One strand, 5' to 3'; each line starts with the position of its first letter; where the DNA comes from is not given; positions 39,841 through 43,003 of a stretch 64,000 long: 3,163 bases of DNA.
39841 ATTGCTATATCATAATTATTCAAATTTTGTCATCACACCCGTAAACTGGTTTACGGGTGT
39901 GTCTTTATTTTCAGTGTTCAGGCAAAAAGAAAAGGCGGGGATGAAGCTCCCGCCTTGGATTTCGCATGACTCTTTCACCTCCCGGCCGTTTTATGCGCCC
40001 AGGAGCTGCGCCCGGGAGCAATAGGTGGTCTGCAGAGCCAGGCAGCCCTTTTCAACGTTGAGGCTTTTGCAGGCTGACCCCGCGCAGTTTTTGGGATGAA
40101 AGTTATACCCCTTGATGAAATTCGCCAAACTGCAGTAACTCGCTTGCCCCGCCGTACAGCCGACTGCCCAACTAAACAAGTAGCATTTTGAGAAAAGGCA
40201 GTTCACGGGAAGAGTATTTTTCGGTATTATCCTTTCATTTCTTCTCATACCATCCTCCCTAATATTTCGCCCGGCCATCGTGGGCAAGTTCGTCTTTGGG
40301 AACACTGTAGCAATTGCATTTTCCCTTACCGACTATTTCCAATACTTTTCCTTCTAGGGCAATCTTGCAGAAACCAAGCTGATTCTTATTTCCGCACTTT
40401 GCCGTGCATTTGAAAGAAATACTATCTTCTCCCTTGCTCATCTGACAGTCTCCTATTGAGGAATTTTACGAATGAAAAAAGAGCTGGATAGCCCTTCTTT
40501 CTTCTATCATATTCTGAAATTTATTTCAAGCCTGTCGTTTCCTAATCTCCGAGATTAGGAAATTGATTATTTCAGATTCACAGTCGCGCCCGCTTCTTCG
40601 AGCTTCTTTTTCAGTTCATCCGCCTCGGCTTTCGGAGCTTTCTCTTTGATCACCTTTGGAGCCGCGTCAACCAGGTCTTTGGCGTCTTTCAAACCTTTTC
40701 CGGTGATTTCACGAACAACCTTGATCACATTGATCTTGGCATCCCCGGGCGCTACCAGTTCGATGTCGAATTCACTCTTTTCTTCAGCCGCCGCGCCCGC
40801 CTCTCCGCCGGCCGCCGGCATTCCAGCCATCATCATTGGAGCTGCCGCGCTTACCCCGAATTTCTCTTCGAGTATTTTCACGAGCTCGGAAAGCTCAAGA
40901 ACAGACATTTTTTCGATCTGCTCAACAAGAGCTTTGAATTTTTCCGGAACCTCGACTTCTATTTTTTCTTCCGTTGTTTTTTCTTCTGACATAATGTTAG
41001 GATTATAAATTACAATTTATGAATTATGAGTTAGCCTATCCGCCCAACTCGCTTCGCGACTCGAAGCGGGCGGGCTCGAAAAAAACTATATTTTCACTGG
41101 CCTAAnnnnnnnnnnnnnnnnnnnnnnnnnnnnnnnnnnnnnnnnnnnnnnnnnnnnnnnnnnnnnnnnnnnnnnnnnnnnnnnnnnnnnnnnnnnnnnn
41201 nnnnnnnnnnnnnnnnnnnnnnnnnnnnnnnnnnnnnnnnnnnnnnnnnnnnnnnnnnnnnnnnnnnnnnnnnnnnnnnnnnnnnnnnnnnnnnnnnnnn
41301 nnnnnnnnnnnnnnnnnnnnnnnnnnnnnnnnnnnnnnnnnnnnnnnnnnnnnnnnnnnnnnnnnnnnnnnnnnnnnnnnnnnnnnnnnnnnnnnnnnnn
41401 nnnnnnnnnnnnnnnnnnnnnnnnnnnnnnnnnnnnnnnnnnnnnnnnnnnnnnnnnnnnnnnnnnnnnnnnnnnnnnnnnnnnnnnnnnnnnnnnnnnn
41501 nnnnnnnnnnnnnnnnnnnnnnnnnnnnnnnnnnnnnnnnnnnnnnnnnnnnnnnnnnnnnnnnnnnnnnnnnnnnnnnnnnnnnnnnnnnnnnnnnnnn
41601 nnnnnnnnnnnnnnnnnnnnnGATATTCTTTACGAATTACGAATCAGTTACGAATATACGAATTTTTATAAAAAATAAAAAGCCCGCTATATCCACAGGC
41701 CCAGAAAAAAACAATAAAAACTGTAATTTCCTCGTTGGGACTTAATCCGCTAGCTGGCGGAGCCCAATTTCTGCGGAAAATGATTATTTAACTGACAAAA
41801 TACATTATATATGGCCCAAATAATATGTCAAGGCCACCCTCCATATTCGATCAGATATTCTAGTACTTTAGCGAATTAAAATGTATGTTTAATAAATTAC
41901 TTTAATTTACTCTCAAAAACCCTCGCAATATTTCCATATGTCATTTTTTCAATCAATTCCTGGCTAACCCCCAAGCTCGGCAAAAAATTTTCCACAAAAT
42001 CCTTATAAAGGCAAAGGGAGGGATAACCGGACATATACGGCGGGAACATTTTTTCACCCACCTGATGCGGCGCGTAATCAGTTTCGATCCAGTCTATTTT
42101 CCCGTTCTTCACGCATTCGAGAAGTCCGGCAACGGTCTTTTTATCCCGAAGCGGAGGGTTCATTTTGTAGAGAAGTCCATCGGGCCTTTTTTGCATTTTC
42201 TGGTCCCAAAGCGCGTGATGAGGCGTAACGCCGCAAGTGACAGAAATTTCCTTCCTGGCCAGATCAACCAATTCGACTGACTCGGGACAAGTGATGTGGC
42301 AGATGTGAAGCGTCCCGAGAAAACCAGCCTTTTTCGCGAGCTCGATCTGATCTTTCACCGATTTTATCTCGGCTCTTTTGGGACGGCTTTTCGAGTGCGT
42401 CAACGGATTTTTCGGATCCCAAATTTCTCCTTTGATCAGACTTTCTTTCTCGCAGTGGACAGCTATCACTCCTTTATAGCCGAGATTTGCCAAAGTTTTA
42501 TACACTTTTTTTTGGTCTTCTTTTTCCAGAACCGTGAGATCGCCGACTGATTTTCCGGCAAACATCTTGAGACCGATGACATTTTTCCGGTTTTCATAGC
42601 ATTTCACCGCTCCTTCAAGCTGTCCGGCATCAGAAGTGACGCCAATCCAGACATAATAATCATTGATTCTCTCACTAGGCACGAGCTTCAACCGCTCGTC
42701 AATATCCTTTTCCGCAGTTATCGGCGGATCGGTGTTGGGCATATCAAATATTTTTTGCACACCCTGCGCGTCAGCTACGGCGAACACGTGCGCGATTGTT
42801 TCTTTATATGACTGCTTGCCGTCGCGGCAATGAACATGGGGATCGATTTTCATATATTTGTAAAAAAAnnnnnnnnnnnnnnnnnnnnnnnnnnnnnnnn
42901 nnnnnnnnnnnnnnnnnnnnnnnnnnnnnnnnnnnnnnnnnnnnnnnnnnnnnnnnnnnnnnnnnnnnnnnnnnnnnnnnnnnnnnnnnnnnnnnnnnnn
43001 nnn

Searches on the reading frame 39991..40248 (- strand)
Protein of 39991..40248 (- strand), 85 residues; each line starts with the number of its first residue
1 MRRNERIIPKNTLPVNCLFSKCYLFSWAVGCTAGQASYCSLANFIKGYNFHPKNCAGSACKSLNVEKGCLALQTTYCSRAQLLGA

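Call 9: search_protein_families(library=pfam, max_evalue=10, proteins=[window:39994-40248:-])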
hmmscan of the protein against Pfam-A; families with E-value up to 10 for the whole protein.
seq(85 aa): 0 families

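Call 10: search_protein_families(library=ncbifam, max_evalue=10, proteins=[window:39994-40248:-])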
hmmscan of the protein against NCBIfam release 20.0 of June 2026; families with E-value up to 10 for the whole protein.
seq(85 aa): 0 families

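Call 51: search_protein_families(library=phrogs, max_evalue=1, proteins=[window:39994-40248:-])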
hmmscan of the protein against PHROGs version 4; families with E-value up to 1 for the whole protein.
seq(85 aa): 1 family
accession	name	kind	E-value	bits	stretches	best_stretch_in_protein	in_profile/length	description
phrog_18804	-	unknown function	0.051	14.7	1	54-74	17-37/50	-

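Call 61: search_protein_families(library=padloc, max_evalue=1, proteins=[window:39994-40248:-])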
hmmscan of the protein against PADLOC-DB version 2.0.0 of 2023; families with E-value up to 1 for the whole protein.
seq(85 aa): 0 families

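Call 77: find_related_loci(query=window:39991-40248:-, collection=viral_contigs, flank=5000)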
Query window:39991-40248:- (85 aa) in viral_contigs; peptide patterns used: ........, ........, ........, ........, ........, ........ (x = any residue, [..] = any of these).
13 stretches matched a pattern, but none encodes a relative of the query by tblastn (E <= 1e-3).

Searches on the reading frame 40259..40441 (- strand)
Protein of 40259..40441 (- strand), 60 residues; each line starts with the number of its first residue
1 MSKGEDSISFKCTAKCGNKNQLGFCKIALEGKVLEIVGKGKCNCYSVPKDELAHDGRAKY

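Call 9: search_protein_families(library=pfam, max_evalue=10, proteins=[window:40262-40441:-])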
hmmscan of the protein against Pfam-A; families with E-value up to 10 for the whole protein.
seq(60 aa): 0 families

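Call 10: search_protein_families(library=ncbifam, max_evalue=10, proteins=[window:40262-40441:-])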
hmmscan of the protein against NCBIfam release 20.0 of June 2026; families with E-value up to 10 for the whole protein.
seq(60 aa): 0 families

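Call 27: find_encoding_contigs(protein=window:40259-40441:-, flank=10000, max_places=10)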
Protein window:40259-40441:- (60 aa): 24 contigs read that carry it; 5 places shown.
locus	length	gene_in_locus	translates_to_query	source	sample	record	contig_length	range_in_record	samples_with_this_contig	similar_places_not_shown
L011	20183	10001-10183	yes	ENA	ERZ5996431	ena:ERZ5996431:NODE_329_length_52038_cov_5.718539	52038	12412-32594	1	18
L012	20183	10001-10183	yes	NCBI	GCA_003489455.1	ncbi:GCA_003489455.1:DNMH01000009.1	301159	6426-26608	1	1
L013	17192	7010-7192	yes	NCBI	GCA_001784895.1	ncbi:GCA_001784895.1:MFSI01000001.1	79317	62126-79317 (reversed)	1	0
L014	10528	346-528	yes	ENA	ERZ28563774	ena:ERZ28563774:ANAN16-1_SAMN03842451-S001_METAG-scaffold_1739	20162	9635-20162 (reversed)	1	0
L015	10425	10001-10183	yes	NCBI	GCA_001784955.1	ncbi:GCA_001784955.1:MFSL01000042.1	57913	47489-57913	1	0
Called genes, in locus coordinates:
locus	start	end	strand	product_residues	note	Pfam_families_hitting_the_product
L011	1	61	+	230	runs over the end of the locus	PF22935:RM44_endonuclase, PF14622:Ribonucleas_3_3, PF00636:Ribonuclease_3, PF00035:dsrm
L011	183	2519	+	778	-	PF02463:SMC_N, PF13476:AAA_23, PF13304:AAA_21 (weak)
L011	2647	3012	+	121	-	PF02482:Ribosomal_S30AE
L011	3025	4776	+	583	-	PF09972:DUF2207, PF20990:DUF2207_C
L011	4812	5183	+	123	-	PF05635:23S_rRNA_IVP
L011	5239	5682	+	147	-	PF01894:YjbQ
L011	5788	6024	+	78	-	-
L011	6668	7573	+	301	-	PF02618:YceG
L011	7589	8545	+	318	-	-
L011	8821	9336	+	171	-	PF00466:Ribosomal_L10, PF27436:RL10_C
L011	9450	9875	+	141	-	PF16320:Ribosomal_L12_N, PF00542:Ribosomal_L12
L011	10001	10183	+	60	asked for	-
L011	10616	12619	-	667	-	-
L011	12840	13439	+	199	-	-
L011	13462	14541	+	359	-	PF02646:RmuC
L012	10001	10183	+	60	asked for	-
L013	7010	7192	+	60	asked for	-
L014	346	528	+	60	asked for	-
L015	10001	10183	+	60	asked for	-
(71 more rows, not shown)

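Call 51: search_protein_families(library=phrogs, max_evalue=1, proteins=[window:40262-40441:-])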
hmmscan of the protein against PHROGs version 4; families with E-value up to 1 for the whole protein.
seq(60 aa): 0 families

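Call 61: search_protein_families(library=padloc, max_evalue=1, proteins=[window:40262-40441:-])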
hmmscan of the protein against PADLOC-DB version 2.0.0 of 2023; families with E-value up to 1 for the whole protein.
seq(60 aa): 0 families

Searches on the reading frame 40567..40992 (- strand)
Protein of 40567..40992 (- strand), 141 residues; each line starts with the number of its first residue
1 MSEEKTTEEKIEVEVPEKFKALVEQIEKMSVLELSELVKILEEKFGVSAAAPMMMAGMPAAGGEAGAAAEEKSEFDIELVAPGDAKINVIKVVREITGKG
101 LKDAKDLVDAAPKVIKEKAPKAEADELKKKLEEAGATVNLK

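Call 64: find_related_loci(query=window:40567-40992:-, collection=metagenome_contigs, flank=6000)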
Query window:40567-40992:- (141 aa) in metagenome_contigs; peptide patterns used: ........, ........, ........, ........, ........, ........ (x = any residue, [..] = any of these).
599 stretches matched a pattern (row limit reached: there are more); 291 encode a relative of the query (tblastn E <= 1e-3); the best 80 are kept; 80 distinct loci.
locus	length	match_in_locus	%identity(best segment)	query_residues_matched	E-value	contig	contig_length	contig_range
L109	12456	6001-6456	76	1-141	3e-61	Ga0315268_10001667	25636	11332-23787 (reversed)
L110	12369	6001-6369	94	19-141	9e-61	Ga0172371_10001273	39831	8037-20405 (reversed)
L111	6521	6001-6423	81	2-141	9e-60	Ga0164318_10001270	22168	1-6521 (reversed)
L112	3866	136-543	84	8-141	3e-58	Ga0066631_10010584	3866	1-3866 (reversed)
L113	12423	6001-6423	84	4-141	8e-57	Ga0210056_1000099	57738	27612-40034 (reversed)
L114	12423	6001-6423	84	4-141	8e-57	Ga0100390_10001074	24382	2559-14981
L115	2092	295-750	79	1-141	2e-57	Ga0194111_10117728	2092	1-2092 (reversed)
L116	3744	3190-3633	76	1-141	2e-55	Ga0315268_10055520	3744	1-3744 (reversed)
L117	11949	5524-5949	83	1-141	3e-55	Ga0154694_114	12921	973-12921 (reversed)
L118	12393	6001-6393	71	12-141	4e-51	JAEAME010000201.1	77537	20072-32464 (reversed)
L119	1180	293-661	88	19-141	5e-54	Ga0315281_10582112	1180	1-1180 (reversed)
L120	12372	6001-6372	86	19-141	5e-51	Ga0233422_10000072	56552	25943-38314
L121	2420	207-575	89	19-141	8e-51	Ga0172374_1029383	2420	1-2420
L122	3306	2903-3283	69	15-141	7e-49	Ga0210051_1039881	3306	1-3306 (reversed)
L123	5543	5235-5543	84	9-110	4e-48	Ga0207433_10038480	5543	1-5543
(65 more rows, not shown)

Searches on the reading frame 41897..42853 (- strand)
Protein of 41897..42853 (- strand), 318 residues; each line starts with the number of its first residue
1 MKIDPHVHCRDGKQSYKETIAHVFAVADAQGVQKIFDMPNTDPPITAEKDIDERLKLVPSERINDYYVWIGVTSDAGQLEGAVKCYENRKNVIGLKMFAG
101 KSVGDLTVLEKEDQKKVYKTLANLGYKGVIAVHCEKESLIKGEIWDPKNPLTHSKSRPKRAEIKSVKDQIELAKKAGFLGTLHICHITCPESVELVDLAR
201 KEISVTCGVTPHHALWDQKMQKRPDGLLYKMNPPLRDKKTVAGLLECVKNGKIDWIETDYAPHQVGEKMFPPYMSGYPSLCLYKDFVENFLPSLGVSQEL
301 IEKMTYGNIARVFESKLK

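Call 35: find_homologous_proteins(query=window:41897-42853:-, max_evalue=1e-20)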
Query window:41897-42853:- (318 aa): 5587 proteins with E <= 1e-20 among 8000 candidates; the best 120 are listed.
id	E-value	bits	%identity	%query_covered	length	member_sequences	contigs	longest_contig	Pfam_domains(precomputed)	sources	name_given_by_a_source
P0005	5.0e-190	649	87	100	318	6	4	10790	-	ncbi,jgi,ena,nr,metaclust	ncbi:MAG: hypothetical protein A2359_04525 [Candidatus Moranbacteria bacterium RIFOXYB1_FULL_43_19]|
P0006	9.0e-188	641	86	100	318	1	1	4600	-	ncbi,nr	ncbi:MAG: dihydroorotase family protein [Candidatus Moranbacteria bacterium]|nr:dihydroorotase famil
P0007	1.6e-187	641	85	100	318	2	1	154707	-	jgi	jgi:dihydroorotase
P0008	4.8e-187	639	85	100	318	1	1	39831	-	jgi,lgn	-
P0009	4.6e-186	636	85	100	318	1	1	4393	-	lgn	-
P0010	3.1e-180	617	82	100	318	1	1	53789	-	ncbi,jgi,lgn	ncbi:MAG: dihydroorotase family protein [Parcubacteria group bacterium]|jgi:dihydroorotase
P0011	3.9e-176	603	80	100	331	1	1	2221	-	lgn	-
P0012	4.5e-174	596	81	100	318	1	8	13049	-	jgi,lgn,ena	jgi:dihydroorotase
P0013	5.1e-174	596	79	100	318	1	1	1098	-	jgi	-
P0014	2.5e-173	594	79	100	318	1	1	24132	-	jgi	jgi:dihydroorotase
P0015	8.3e-167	572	76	99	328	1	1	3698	-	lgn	-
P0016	5.5e-165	566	75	99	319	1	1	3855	-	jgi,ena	-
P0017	6.2e-162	556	73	100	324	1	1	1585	-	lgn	-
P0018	6.5e-162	556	74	100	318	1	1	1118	-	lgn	-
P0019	3.7e-161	554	72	100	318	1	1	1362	-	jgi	-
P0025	2.5e-156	538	71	100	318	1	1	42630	-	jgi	jgi:dihydroorotase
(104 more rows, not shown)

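Call 36: find_encoding_contigs(protein=P0007, flank=5000, max_places=1)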
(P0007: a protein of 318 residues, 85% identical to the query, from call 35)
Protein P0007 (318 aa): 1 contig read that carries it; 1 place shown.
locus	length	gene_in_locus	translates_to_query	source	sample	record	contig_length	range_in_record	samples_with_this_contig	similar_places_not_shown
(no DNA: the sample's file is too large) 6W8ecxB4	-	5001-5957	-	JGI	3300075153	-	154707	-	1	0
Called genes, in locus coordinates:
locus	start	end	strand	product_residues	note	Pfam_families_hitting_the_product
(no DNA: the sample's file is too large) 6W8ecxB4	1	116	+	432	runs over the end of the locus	PF01071:GARS_A, PF02843:GARS_C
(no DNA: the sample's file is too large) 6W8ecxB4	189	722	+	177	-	PF12822:ECF_trnsprt (weak)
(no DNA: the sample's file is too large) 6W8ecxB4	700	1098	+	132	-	PF08973:TM1506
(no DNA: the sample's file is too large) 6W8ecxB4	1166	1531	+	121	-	PF02482:Ribosomal_S30AE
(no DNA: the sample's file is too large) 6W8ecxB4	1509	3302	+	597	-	PF09972:DUF2207, PF20990:DUF2207_C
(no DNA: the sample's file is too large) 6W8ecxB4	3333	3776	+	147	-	PF01894:YjbQ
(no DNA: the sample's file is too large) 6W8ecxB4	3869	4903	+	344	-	PF02618:YceG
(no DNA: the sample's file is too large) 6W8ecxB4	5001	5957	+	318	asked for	-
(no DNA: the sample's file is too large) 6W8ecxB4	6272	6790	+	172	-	PF00466:Ribosomal_L10, PF27436:RL10_C (faint)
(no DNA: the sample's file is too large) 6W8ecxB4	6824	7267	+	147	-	PF16320:Ribosomal_L12_N, PF00542:Ribosomal_L12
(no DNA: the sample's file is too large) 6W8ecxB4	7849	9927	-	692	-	-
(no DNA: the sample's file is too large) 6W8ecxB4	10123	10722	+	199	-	-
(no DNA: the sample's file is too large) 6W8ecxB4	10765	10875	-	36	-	-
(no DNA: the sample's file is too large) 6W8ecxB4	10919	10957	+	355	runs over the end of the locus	PF02646:RmuC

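Call 37: find_encoding_contigs(protein=P0010, flank=5000, max_places=1)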
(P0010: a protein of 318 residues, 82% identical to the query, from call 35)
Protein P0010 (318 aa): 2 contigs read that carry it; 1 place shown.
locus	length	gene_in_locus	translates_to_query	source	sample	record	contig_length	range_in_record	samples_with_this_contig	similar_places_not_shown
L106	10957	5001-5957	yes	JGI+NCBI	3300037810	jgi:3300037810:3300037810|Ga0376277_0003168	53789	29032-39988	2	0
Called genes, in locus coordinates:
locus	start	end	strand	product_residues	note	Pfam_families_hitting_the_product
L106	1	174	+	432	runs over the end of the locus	PF01071:GARS_A, PF02843:GARS_C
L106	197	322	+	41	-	-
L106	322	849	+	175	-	PF12822:ECF_trnsprt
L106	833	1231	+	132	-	PF08973:TM1506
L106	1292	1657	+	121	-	PF02482:Ribosomal_S30AE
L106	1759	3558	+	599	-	PF09972:DUF2207, PF20990:DUF2207_C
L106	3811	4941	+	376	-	PF02618:YceG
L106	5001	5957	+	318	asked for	-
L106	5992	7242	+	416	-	-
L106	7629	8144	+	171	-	PF00466:Ribosomal_L10, PF27436:RL10_C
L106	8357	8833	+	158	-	PF16320:Ribosomal_L12_N, PF00542:Ribosomal_L12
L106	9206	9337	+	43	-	-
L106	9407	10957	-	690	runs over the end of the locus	-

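Call 38: find_encoding_contigs(protein=P0014, flank=5000, max_places=1)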
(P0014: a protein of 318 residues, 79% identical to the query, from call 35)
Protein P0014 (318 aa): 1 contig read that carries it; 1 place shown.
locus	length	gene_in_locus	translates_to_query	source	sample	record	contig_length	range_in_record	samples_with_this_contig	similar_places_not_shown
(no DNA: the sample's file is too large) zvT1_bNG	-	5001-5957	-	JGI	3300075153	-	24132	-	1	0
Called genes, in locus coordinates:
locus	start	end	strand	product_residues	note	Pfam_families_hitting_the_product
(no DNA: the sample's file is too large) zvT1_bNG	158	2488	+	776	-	PF02463:SMC_N, PF13476:AAA_23, PF13304:AAA_21 (weak)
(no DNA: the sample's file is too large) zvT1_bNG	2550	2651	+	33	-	-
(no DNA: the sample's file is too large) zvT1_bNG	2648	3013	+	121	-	PF02482:Ribosomal_S30AE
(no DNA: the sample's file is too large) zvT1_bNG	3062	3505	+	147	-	PF01894:YjbQ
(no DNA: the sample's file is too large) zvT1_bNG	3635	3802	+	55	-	-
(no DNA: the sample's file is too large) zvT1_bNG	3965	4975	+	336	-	PF02618:YceG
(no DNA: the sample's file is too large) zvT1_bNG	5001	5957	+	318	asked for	-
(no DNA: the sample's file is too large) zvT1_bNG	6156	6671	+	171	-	PF00466:Ribosomal_L10, PF27436:RL10_C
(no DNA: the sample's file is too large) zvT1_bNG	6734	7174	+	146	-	PF16320:Ribosomal_L12_N, PF00542:Ribosomal_L12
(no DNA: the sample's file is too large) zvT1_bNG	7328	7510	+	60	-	-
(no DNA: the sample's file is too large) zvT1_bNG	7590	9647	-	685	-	-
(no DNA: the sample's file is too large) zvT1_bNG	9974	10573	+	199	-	-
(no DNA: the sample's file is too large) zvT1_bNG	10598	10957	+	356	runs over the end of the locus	PF02646:RmuC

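Call 39: find_encoding_contigs(protein=P0025, flank=5000, max_places=1)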
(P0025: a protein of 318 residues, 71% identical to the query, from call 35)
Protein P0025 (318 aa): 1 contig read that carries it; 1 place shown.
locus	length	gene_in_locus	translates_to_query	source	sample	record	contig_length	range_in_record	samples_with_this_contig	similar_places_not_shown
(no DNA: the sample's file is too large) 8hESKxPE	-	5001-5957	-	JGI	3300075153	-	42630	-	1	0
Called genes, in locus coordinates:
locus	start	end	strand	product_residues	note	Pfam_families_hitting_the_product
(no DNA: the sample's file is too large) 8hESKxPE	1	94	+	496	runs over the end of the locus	PF01743:PolyA_pol, PF12627:PolyA_pol_RNAbd, PF01966:HD (weak), PF13735:tRNA_NucTran2_2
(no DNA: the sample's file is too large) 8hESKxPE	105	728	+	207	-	-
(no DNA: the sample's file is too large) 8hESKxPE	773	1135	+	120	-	-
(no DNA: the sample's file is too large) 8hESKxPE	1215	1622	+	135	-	PF00293:NUDIX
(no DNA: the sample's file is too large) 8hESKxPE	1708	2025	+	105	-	-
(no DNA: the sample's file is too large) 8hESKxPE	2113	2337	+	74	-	-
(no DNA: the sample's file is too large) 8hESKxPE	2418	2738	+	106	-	-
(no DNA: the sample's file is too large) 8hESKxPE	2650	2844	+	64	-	-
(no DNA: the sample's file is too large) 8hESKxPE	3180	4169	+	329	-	PF01966:HD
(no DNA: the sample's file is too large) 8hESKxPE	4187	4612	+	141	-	-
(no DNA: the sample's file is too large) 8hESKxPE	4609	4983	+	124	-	PF07883:Cupin_2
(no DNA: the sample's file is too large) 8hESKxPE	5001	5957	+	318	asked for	-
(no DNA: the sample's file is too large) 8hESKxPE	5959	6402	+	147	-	PF00293:NUDIX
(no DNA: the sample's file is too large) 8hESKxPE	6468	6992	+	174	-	PF14584:DUF4446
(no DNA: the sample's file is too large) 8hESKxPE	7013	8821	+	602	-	PF04760:IF2_N, PF00025:Arf (weak), PF00009:GTP_EFTU, PF00071:Ras (weak), PF01926:MMR_HSR1, PF08477:Roc (weak), PF22042:EF-G_D2, PF11987:IF-2, +3 more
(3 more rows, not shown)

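Call 40: find_encoding_contigs(protein=P0005, flank=6000, max_places=2)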
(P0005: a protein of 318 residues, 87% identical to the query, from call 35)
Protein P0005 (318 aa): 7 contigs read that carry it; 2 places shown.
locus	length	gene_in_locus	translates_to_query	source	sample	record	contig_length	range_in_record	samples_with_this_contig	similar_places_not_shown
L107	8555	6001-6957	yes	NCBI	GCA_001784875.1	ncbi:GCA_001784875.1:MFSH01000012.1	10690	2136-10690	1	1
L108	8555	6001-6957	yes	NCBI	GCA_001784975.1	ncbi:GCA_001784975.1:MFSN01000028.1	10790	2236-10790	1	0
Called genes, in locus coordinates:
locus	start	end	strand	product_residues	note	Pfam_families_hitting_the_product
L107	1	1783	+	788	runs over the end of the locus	PF02463:SMC_N, PF13476:AAA_23, PF13304:AAA_21 (weak)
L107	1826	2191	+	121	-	PF02482:Ribosomal_S30AE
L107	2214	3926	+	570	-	PF09972:DUF2207, PF20990:DUF2207_C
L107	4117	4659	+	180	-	PF12762:DDE_Tnp_IS1595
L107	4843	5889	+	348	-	PF02618:YceG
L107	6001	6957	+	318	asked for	-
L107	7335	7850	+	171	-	PF00466:Ribosomal_L10, PF27436:RL10_C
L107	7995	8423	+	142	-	PF16320:Ribosomal_L12_N, PF00542:Ribosomal_L12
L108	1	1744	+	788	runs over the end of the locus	PF02463:SMC_N, PF13476:AAA_23, PF13304:AAA_21 (weak)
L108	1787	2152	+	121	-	PF02482:Ribosomal_S30AE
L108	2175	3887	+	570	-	PF09972:DUF2207, PF20990:DUF2207_C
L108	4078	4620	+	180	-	PF12762:DDE_Tnp_IS1595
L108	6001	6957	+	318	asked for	-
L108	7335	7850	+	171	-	PF00466:Ribosomal_L10, PF27436:RL10_C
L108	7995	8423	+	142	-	PF16320:Ribosomal_L12_N, PF00542:Ribosomal_L12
